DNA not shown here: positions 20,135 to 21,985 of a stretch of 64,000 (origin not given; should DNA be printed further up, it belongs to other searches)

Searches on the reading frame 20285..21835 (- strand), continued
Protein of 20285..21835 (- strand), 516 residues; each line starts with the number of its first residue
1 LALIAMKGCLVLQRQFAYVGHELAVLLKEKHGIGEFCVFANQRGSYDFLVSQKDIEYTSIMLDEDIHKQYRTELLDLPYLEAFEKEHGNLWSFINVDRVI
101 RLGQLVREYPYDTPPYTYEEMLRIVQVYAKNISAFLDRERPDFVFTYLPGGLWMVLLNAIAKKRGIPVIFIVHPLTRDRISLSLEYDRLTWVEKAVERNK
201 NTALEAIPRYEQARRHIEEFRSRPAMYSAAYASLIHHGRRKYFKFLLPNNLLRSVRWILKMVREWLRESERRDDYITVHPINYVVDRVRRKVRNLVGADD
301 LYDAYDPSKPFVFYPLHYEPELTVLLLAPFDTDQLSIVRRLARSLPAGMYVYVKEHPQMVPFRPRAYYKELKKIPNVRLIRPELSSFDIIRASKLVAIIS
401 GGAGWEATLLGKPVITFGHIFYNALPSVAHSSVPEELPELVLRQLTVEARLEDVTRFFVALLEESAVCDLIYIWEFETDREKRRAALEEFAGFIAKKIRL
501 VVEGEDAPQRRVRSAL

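Call 55: find_encoding_contigs(protein=P0184, flank=10000, max_places=1)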
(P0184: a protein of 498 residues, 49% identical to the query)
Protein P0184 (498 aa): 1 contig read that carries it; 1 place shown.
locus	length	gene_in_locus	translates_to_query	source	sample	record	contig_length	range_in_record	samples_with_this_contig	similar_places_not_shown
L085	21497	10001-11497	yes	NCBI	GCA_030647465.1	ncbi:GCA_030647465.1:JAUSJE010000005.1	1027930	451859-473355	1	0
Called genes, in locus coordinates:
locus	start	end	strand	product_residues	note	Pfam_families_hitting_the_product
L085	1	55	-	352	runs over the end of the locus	-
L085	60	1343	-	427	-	PF00155:Aminotran_1_2 (weak), PF01041:DegT_DnrJ_EryC1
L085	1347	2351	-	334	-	PF01408:GFO_IDH_MocA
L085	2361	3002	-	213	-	PF13489:Methyltransf_23, PF07021:MetW (weak), PF13847:Methyltransf_31, PF08241:Methyltransf_11, PF08242:Methyltransf_12, PF13649:Methyltransf_25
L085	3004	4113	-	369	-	PF01041:DegT_DnrJ_EryC1, PF01212:Beta_elim_lyase, PF01053:Cys_Met_Meta_PP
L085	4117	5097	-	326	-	PF00106:adh_short, PF01370:Epimerase, PF02719:Polysacc_synt_2, PF04321:RmlD_sub_bind, PF08659:KR, PF01073:3Beta_HSD, PF07993:NAD_binding_4, PF13460:NAD_binding_10, +2 more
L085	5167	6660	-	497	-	PF01943:Polysacc_synt, PF13440:Polysacc_synt_3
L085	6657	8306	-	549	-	PF08241:Methyltransf_11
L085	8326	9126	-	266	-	-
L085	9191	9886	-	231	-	PF00970:FAD_binding_6, PF08022:FAD_binding_8 (faint), PF00175:NAD_binding_1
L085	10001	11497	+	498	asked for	PF05159:Capsule_synth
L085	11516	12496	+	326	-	PF01370:Epimerase, PF04321:RmlD_sub_bind, PF16363:GDP_Man_Dehyd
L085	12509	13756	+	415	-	PF08421:Methyltransf_13, PF13489:Methyltransf_23, PF08241:Methyltransf_11 (weak), PF08242:Methyltransf_12 (weak), PF08484:Methyltransf_14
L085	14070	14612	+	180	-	PF05050:Methyltransf_21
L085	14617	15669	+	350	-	PF01408:GFO_IDH_MocA, PF02894:GFO_IDH_MocA_C, PF22725:GFO_IDH_MocA_C3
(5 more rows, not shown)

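Call 56: find_encoding_contigs(protein=P0209, flank=10000, max_places=1)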
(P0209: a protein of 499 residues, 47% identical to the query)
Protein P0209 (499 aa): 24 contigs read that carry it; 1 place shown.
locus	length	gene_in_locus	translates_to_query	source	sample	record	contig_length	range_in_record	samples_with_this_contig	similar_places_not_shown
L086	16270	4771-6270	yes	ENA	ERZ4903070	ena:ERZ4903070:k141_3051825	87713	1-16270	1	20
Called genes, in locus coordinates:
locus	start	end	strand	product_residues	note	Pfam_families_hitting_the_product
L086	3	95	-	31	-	?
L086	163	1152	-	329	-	-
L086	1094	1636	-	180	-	PF13302:Acetyltransf_3, PF13420:Acetyltransf_4, PF00583:Acetyltransf_1 (weak)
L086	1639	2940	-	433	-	PF01041:DegT_DnrJ_EryC1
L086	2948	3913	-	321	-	PF01408:GFO_IDH_MocA, PF22725:GFO_IDH_MocA_C3 (faint)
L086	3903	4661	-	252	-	PF02348:CTP_transf_3, PF12804:NTP_transf_3 (weak)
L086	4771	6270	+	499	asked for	PF05159:Capsule_synth (weak)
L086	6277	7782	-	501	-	PF01943:Polysacc_synt, PF13440:Polysacc_synt_3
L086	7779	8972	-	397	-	PF00534:Glycos_transf_1, PF13692:Glyco_trans_1_4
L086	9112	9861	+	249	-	PF00551:Formyl_trans_N, PF02911:Formyl_trans_C (faint)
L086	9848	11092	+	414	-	PF08421:Methyltransf_13, PF13489:Methyltransf_23, PF08241:Methyltransf_11 (weak), PF08242:Methyltransf_12, PF13649:Methyltransf_25 (faint), PF08484:Methyltransf_14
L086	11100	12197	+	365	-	PF00155:Aminotran_1_2, PF01041:DegT_DnrJ_EryC1, PF00266:Aminotran_5 (weak)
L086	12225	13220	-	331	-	PF01073:3Beta_HSD, PF01370:Epimerase, PF02719:Polysacc_synt_2 (faint), PF04321:RmlD_sub_bind (weak), PF07993:NAD_binding_4, PF16363:GDP_Man_Dehyd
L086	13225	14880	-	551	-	PF00984:UDPG_MGDP_dh, PF05891:Methyltransf_PK (weak), PF13489:Methyltransf_23, PF01209:Ubie_methyltran (weak), PF13847:Methyltransf_31, PF08241:Methyltransf_11, PF08242:Methyltransf_12, PF13649:Methyltransf_25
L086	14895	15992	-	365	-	PF01266:DAO, PF07992:Pyr_redox_2 (faint), PF13450:NAD_binding_8 (weak)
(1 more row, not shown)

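Call 57: find_encoding_contigs(protein=P0222, flank=10000, max_places=1)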
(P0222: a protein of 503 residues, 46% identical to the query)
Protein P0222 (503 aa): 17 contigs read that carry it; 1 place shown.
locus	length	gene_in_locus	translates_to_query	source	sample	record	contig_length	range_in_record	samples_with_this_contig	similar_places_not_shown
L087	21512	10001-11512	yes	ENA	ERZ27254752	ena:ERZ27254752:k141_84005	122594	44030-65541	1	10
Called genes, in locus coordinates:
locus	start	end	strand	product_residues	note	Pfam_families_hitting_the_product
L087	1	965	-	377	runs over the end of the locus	-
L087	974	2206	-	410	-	PF13489:Methyltransf_23, PF08241:Methyltransf_11, PF08242:Methyltransf_12, PF13649:Methyltransf_25, PF13847:Methyltransf_31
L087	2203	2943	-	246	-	PF13489:Methyltransf_23, PF08241:Methyltransf_11, PF08242:Methyltransf_12, PF13649:Methyltransf_25, PF13847:Methyltransf_31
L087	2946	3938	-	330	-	PF01408:GFO_IDH_MocA, PF02894:GFO_IDH_MocA_C, PF22725:GFO_IDH_MocA_C3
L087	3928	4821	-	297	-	PF01408:GFO_IDH_MocA, PF22725:GFO_IDH_MocA_C3, PF02894:GFO_IDH_MocA_C (faint)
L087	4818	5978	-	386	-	PF13469:Sulfotransfer_3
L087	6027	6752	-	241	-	PF02348:CTP_transf_3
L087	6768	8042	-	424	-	-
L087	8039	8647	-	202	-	PF00117:GATase, PF01965:DJ-1_PfpI (faint), PF07685:GATase_3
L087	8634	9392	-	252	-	PF00977:His_biosynth, PF01207:Dus (faint), PF03060:NMO (faint)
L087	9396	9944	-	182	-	PF00132:Hexapep, PF14602:Hexapep_2 (weak)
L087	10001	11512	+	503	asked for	PF05159:Capsule_synth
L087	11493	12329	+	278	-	PF05050:Methyltransf_21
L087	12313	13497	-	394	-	PF13439:Glyco_transf_4 (weak), PF00534:Glycos_transf_1, PF13692:Glyco_trans_1_4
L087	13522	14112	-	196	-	PF00132:Hexapep (weak), PF14602:Hexapep_2 (weak)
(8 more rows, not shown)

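Call 60: search_dna_similar(query=window:20285-21820:-, collection=plasmids, mode=protein, max_evalue=0.001, max_rows=25)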
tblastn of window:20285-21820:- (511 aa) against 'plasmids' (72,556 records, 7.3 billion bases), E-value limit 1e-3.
Records with a match: 17; places in all: 17; records where one place covers at least 80% of the query: 0.
Best place of each record, by identity: <60% 17.
By first word of the organism name: Klebsiella 3; Sinorhizobium 3; Bacillus 3; Acinetobacter 2; Mariluticola 1; Rhizobium 1; Mesorhizobium 1; Marivivens 1; Citrobacter 1; Escherichia 1.
By predicted mobility (MOB-suite, as given by PLSDB): non-mobilizable 9; conjugative 4; mobilizable 4.
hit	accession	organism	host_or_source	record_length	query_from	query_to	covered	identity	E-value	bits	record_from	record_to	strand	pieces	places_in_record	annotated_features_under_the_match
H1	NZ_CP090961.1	Mariluticola halotolerans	sea sediment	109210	134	466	65%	28.8%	4e-33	141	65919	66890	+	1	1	hypothetical protein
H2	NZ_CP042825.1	Rhizobium sp. WL3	Wheat,phyllosphere swab,leaves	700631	128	463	66%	27.7%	4e-16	89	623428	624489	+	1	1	hypothetical protein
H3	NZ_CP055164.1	Klebsiella pneumoniae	Shatin WWTPs_9 WWTPs effluent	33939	124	423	59%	28.1%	3e-22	108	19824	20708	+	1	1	hypothetical protein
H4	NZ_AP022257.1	Klebsiella sp. WP8-S18-ESBL-06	-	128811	124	423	59%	28.1%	3e-22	108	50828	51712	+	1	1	hypothetical protein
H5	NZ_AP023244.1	Mesorhizobium sp. 113-3-3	Lotus japonicus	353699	254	448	38%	28.0%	4e-17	92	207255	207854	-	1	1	hypothetical protein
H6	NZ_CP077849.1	Acinetobacter baumannii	Homo sapiens,Rectal swab_P28_BU14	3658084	306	423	23%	37.3%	1e-16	91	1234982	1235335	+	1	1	none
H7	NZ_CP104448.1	Acinetobacter baumannii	Homo sapiens,sputum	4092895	306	423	23%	37.3%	1e-16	91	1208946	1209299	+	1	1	none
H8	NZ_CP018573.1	Marivivens sp. JLT3646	cell culture,shallow-sea hydrothermal ...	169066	303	435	26%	31.9%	4e-5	54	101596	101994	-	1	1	hypothetical protein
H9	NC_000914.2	Sinorhizobium fredii NGR234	-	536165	297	418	24%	31.2%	5e-4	50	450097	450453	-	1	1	protein FixF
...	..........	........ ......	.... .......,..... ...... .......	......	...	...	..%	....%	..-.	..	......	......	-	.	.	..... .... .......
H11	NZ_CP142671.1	Bacillus albus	cell culture,soil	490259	294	412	23%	31.7%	3e-5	55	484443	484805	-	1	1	CDP-glycerol glycerophosphotransferase family protein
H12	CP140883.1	Sinorhizobium meliloti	Medicago lupulina,whole organism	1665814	335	452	23%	30.5%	5e-4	51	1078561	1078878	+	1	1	glycosyltransferase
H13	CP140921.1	Sinorhizobium meliloti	Medicago lupulina,whole organism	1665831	335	452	23%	30.5%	5e-4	51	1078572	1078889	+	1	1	glycosyltransferase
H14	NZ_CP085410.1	Bacillus thuringiensis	single cell,soil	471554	294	412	23%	30.1%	2e-4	52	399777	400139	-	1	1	CDP-glycerol glycerophosphotransferase family protein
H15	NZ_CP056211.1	Citrobacter freundii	culture,Wastewater influent sample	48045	346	417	14%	36.1%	7e-4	50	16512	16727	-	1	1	capsular polysaccharide biosynthesis protein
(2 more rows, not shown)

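Call 62: get_annotated_region(hit=H6, flank=9000)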
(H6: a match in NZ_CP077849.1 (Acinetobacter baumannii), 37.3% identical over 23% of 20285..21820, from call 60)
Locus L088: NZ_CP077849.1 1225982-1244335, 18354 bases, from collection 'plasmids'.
description: Acinetobacter baumannii strain DETAB-P16 plasmid pDETAB15, complete sequence
organism: Acinetobacter baumannii (NCBI taxid 470)
taxonomy: Bacteria; Pseudomonadota; Gammaproteobacteria; Moraxellales; Moraxellaceae; Acinetobacter; Acinetobacter baumannii
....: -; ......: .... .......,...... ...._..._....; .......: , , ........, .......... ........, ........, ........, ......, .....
typing (MOB-suite, as given by PLSDB): mobilizable; replicon rep_cluster_1254; relaxase MOBP
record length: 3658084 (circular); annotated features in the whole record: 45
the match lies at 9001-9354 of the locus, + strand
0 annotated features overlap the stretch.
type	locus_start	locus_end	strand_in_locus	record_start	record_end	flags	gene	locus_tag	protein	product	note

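Call 68: search_protein_families(library=pfam, proteins=[L088:8125-9567:+], max_evalue=0.001)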
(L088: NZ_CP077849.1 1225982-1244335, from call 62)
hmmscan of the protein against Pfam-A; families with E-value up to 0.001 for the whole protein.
L088:8125-9567:+ (480 aa): 1 family
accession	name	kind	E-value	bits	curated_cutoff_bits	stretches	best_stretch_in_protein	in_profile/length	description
PF05159.20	Capsule_synth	-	3.4e-14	53.5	20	1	243-405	99-267/310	Capsule polysaccharide biosynthesis protein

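Call 76: find_homologous_proteins(query=L088:8125-9567:+)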
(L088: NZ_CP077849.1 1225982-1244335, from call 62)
Query L088:8125-9567:+ (480 aa): 454 proteins with E <= 0.001 among 5994 candidates; the best 120 are listed.
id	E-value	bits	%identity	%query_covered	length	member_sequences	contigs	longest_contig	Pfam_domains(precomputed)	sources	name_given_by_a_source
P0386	3.6e-261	885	84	100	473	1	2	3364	PF05159.21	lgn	-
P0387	5.2e-258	875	100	83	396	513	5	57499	PF05159.21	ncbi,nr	ncbi:capsular biosynthesis protein, partial [Acinetobacter baumannii]|nr:capsular biosynthesis prote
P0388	1.0e-248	844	79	99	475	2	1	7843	PF05159.21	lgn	-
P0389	6.1e-247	838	79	99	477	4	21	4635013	PF05159.21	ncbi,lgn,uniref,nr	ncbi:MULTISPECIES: capsular biosynthesis protein [Acinetobacter]|uniref:capsular polysaccharide expo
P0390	8.2e-247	838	83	94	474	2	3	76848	PF05159.21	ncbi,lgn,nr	ncbi:capsular biosynthesis protein [Acinetobacter baumannii]|nr:capsular biosynthesis protein [Acine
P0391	4.6e-242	822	81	94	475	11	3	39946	PF05159.21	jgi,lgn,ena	-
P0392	7.9e-227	772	74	99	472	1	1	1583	PF05159.21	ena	-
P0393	1.1e-224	765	75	94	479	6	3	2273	PF05159.21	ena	-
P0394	4.6e-224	763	72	98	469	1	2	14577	PF05159.21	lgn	-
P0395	6.0e-221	753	72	99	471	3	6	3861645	PF05159.21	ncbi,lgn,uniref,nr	ncbi:capsular polysaccharide export protein, LipB/KpsS family [Acinetobacter baumannii]|uniref:capsu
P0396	4.2e-220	750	71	99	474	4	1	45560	PF05159.21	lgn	-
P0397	1.7e-219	748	70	100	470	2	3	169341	PF05159.21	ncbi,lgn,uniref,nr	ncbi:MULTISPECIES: capsular biosynthesis protein [Acinetobacter]|uniref:capsular polysaccharide expo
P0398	8.4e-218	742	70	100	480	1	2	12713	PF05159.21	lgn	-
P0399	4.7e-216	736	69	98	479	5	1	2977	PF05159.21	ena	-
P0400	2.4e-213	727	68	98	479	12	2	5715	PF05159.21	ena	-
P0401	2.0e-211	721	68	98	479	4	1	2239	PF05159.21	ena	-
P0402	7.6e-210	716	68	99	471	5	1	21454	PF05159.21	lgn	-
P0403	4.1e-205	700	67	98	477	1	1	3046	PF05159.21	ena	-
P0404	5.2e-191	654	85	73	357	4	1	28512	PF05159.21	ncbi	ncbi:TPA: capsular biosynthesis protein, partial [Acinetobacter baumannii]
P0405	3.0e-188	645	63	94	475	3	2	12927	PF05159.21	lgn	-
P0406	6.4e-182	624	60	99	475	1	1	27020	PF05159.21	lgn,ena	-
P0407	9.2e-178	610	62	93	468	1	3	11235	PF05159.21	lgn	-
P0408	1.3e-176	606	59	96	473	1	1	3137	PF05159.21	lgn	-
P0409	6.5e-176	604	60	96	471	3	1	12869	PF05159.21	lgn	-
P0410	6.7e-173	594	60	94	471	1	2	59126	PF05159.21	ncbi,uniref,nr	ncbi:capsular polysaccharide export protein, LipB/KpsS family [Acinetobacter indicus]|uniref:capsula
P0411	9.7e-173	594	61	94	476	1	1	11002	PF05159.21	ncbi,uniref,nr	ncbi:capsular biosynthesis protein [Rodentibacter trehalosifermentans]|uniref:Capsular biosynthesis 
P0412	8.2e-168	577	58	99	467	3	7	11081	PF05159.21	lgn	-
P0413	2.9e-160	552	55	98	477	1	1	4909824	PF05159.21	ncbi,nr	ncbi:capsular biosynthesis protein [Pectobacterium carotovorum subsp. carotovorum]|nr:capsular biosy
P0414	6.3e-160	551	55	98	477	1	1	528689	PF05159.21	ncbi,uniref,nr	ncbi:capsular polysaccharide export protein, LipB/KpsS family [Pectobacterium polaris]|uniref:capsul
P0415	2.6e-159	549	54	96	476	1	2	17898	PF05159.21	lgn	-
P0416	1.0e-155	538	53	100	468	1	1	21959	PF05159.21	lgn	-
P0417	4.1e-154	532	53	98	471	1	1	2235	PF05159.21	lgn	-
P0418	1.3e-153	531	55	94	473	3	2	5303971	PF05159.21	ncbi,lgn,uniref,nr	ncbi:hypothetical protein ABRP70_14585 [Pectobacterium odoriferum]|uniref:capsular polysaccharide ex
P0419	3.5e-152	526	51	98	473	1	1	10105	PF05159.21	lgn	-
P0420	4.3e-152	526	52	93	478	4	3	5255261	PF05159.21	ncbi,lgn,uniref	ncbi:hypothetical protein [Pseudomonas shirazensis]|uniref:capsular polysaccharide export protein, L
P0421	1.4e-151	524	56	93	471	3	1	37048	PF05159.21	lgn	-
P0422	2.1e-151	523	51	99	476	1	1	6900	PF05159.21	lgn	-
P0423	6.0e-151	522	51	93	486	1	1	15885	PF05159.21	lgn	-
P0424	1.3e-150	521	50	98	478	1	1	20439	PF05159.21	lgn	-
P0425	1.3e-150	521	53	93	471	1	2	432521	PF05159.21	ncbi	-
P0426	1.5e-150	520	51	96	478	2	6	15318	PF05159.21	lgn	-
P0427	4.0e-150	519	50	98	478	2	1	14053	PF05159.21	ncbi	ncbi:Capsule polysaccharide biosynthesis protein [compost metagenome]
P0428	5.7e-150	519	51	94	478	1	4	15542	PF05159.21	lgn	-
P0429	5.9e-150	518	51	99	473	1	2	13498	PF05159.21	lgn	-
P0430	1.9e-149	517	52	94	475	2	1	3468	PF05159.21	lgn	-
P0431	3.2e-149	516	51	93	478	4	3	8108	PF05159.21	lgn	-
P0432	9.6e-149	514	54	93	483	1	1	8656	PF05159.21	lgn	-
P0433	1.9e-148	514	50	98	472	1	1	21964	PF05159.21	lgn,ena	-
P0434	2.2e-148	513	53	100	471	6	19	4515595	PF05159.21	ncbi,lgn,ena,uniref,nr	ncbi:capsular biosynthesis protein [Escherichia coli]|uniref:Capsular biosynthesis protein n=1 Tax=E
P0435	2.3e-148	513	53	95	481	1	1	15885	PF05159.21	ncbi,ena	-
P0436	2.3e-148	513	50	98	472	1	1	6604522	PF05159.21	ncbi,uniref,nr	ncbi:capsular polysaccharide export protein, LipB/KpsS family [Pseudomonas beijingensis]|uniref:caps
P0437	3.0e-148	513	52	94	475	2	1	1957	PF05159.21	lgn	-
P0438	5.0e-148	512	50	93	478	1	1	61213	PF05159.21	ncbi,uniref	ncbi:hypothetical protein ACIKP7_09595 [Pseudomonas caricapapayae]|uniref:Uncharacterized protein n=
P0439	1.5e-146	507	50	94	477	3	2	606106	PF05159.21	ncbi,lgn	-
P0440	3.3e-145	503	51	94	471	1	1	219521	PF05159.21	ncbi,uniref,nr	ncbi:hypothetical protein [Halomonas salina]|uniref:capsular polysaccharide export protein, LipB/Kps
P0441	6.8e-145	502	51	93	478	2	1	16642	PF05159.21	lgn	-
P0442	4.2e-143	496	48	99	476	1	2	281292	PF05159.21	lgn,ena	-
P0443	4.5e-143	496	51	94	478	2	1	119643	PF05159.21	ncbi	-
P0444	3.5e-142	493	51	93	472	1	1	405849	PF05159.21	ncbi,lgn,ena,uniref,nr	ncbi:hypothetical protein [Pseudomonas sp. NFACC08-1]|uniref:capsular polysaccharide export protein,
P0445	1.3e-141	491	51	98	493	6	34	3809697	PF05159.21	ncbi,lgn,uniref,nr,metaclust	ncbi:hypothetical protein [Acinetobacter baumannii]|uniref:capsular polysaccharide export protein, L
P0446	3.2e-141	490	50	94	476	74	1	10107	PF05159.21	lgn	-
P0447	4.3e-141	489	50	98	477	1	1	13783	PF05159.21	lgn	-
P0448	7.4e-141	488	49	99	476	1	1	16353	PF05159.21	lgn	-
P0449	8.0e-140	485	49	98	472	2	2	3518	PF05159.21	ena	-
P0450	2.2e-138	480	49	98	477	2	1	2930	PF05159.21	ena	-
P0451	2.7e-138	480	49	98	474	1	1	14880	PF05159.21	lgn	-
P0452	2.7e-138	480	49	99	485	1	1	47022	PF05159.21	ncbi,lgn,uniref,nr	ncbi:capsular biosynthesis protein [Psychrobacter sp. APC 3281]|uniref:capsular polysaccharide expor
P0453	4.4e-138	479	51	99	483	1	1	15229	PF05159.21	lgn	-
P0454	5.0e-138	479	51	98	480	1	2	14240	PF05159.21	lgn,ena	-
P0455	5.6e-138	479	50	100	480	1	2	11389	PF05159.21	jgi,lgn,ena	-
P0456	1.4e-137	478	49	99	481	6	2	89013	PF05159.21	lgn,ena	-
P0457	2.9e-137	477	48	98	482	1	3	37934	PF05159.21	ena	-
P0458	4.3e-136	473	49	99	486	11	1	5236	PF05159.21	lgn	-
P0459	4.5e-136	473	50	100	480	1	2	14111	PF05159.21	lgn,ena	-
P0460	5.9e-136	472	48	98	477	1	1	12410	PF05159.21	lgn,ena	-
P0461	1.8e-135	471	48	99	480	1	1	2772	PF05159.21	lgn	-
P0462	3.9e-135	470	50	94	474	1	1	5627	PF05159.21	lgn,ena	-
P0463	7.1e-135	469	49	99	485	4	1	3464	PF05159.21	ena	-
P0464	1.8e-134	467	48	99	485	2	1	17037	PF05159.21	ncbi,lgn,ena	-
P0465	1.9e-134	467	46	98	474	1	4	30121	PF05159.21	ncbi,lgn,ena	-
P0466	3.2e-134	467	48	99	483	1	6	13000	PF05159.21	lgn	-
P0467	4.6e-134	466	50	99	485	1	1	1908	PF05159.21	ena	-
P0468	6.7e-134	466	48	99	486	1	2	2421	PF05159.21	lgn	-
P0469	2.3e-133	464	48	99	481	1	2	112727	PF05159.21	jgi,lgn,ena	jgi:hypothetical protein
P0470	2.7e-133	464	48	99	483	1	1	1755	PF05159.21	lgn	-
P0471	3.6e-133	463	47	98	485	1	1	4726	PF05159.21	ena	-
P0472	9.6e-133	462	48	93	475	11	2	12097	PF05159.21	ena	-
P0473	4.4e-132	460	49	98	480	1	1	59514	PF05159.21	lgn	-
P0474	1.1e-131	458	47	99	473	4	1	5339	PF05159.21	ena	-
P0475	1.6e-131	458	49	99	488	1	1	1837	PF05159.21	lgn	-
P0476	1.5e-130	454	47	98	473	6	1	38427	PF05159.21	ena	-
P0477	8.2e-130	452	48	98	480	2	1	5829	PF05159.21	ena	-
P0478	1.3e-129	451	52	79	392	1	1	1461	PF05159.21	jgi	jgi:hypothetical protein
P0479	1.3e-129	451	45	98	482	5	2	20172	PF05159.21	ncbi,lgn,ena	-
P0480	3.1e-129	450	49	99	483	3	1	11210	PF05159.21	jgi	-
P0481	6.9e-129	449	46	98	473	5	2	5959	PF05159.21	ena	-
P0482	4.3e-128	446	48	100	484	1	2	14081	PF05159.21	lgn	-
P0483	6.4e-127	443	46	98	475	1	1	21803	PF05159.21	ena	-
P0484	2.5e-125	437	46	98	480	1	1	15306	PF05159.21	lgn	-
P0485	4.5e-124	433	48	94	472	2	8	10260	PF05159.21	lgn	-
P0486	1.7e-118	415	44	98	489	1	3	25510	PF05159.21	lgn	-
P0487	4.4e-117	410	45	93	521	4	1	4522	PF05159.21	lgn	-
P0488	4.0e-103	364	40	94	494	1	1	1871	PF05159.21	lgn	-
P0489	7.0e-98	347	49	78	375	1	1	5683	PF05159.21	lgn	-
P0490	1.5e-97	346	39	93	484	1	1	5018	PF05159.21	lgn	-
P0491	1.1e-91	326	51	61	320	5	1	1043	PF05159.21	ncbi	ncbi:capsular biosynthesis protein, partial [Acinetobacter baumannii]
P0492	1.4e-86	310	41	87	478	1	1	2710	PF05159.21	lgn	-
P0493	1.8e-82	296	37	94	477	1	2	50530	PF05159.21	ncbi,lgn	-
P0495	3.2e-80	289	40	87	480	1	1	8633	PF05159.21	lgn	-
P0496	5.9e-80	288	38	98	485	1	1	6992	PF05159.21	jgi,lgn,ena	-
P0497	2.9e-78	282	39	88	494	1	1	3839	PF05159.21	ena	-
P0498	3.0e-78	282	37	91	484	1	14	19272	PF05159.21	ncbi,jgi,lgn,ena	jgi:hypothetical protein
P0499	4.5e-78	281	41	93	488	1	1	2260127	PF05159.21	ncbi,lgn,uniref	ncbi:hypothetical protein ACQE32_02645 [Pantoea sp. FN0302]|uniref:capsular polysaccharide export pr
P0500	7.7e-77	277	41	85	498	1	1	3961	PF05159.21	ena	-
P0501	1.1e-76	277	39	84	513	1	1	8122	PF05159.21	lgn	-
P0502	1.3e-76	277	40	84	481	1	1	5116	PF05159.21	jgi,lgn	jgi:hypothetical protein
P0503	2.6e-76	276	40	85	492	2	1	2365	PF05159.21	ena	-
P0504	3.0e-76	275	40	84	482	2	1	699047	PF05159.21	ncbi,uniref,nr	ncbi:capsular polysaccharide export protein, LipB/KpsS family [Kushneria phyllosphaerae]|uniref:Caps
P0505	5.5e-76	275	40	87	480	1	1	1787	PF05159.21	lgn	-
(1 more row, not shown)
